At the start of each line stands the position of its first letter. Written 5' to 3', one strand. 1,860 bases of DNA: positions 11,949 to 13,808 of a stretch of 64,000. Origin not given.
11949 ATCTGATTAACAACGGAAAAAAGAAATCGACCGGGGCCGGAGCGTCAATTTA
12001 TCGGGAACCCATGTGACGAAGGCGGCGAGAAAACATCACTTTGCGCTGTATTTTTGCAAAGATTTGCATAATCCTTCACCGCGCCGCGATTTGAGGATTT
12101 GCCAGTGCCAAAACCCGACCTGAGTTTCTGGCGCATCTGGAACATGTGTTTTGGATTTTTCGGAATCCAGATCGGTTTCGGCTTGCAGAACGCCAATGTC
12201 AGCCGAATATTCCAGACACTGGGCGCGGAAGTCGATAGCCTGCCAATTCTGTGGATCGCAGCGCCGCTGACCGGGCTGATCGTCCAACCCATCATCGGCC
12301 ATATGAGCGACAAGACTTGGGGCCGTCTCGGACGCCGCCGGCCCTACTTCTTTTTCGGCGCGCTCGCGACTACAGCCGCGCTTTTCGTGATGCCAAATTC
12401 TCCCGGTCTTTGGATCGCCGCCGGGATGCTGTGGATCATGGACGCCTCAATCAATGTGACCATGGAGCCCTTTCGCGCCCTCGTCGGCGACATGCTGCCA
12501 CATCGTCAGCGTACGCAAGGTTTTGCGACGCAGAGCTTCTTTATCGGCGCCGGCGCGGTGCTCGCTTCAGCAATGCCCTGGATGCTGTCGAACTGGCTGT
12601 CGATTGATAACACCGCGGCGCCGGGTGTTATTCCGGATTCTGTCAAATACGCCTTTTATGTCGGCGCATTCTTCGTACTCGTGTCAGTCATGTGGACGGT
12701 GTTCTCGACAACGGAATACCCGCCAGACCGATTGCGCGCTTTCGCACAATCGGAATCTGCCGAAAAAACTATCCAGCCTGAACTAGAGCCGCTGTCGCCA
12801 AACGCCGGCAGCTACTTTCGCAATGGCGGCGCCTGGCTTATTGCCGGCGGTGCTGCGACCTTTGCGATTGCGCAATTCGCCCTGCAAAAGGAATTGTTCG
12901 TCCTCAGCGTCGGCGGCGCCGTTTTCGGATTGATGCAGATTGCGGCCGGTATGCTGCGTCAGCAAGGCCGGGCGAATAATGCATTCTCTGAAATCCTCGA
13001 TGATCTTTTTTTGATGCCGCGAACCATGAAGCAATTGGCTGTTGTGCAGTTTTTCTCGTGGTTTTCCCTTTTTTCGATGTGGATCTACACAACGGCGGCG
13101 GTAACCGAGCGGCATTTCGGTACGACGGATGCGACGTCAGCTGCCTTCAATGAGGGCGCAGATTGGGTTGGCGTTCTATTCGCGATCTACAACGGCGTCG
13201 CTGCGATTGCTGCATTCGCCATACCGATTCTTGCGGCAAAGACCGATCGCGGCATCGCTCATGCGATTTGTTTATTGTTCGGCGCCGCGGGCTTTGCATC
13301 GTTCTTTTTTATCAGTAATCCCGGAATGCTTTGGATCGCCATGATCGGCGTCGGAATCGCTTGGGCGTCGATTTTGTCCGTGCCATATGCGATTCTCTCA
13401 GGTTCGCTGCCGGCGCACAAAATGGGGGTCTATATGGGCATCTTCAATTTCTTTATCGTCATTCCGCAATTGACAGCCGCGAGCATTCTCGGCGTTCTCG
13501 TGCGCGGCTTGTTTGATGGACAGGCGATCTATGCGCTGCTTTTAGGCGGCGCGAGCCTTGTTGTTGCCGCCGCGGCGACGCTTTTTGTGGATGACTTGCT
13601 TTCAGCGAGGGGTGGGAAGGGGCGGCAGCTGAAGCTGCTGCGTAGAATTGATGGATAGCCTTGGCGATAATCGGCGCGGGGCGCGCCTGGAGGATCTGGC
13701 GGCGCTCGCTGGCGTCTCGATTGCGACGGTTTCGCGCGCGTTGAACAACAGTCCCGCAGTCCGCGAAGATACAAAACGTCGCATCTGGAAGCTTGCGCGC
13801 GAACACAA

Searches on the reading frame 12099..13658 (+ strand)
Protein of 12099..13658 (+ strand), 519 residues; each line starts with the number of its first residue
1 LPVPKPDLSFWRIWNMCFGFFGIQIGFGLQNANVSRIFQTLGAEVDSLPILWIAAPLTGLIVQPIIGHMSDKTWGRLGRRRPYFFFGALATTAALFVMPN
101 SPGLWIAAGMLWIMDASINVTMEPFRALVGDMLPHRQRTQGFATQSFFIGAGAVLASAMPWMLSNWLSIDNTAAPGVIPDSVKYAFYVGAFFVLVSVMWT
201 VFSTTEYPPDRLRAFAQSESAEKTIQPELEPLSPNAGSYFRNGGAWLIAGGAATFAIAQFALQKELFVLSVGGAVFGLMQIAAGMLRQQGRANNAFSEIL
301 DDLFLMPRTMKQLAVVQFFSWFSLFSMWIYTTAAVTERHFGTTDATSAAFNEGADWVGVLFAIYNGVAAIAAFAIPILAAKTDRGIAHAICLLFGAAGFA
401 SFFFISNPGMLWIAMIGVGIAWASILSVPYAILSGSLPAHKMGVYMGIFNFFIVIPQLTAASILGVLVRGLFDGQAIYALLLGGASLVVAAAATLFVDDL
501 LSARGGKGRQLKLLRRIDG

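Call 70: search_protein_families(library=pfam, proteins=[window:12099-13658:+], max_evalue=0.00001)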
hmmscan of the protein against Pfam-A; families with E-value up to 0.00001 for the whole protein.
window:12099-13658:+ (519 aa): 2 families
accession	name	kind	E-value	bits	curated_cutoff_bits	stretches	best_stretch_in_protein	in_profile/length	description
PF07690.21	MFS_1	-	1.4e-24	87.1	33.4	2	16-455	1-341/347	Major Facilitator Superfamily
PF13347.12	MFS_2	-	6.8e-09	35.2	27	1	42-261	29-242/427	MFS/sugar transport protein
